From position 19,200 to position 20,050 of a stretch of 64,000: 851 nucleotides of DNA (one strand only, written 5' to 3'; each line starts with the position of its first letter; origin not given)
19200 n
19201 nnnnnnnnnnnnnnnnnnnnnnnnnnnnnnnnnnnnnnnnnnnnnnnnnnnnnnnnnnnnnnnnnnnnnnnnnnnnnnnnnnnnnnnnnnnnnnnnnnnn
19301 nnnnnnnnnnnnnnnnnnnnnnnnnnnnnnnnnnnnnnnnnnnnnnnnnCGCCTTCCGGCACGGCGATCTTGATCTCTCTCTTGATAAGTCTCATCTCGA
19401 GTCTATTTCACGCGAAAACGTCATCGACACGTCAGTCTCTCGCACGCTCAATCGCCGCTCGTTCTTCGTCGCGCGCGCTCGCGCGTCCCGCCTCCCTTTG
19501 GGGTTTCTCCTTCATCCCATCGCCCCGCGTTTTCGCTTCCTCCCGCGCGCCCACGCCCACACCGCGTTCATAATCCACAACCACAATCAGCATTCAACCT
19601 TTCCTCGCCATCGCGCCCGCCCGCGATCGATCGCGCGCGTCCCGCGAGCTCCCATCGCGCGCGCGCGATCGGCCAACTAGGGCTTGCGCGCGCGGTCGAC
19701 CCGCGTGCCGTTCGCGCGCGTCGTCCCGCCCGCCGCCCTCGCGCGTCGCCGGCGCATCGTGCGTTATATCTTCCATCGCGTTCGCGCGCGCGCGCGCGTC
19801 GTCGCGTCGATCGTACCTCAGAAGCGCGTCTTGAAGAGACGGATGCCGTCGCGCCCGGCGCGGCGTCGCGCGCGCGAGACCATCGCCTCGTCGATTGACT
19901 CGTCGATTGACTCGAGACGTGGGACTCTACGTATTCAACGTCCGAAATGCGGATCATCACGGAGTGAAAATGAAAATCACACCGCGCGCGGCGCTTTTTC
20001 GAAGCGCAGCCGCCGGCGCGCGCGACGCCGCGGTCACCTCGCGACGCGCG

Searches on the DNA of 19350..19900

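Call 80: search_rna_families(source=window, start=19350, end=19900, threshold=evalue, max_evalue=1)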
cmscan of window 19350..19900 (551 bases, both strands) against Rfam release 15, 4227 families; matches with E-value up to 1: 0.
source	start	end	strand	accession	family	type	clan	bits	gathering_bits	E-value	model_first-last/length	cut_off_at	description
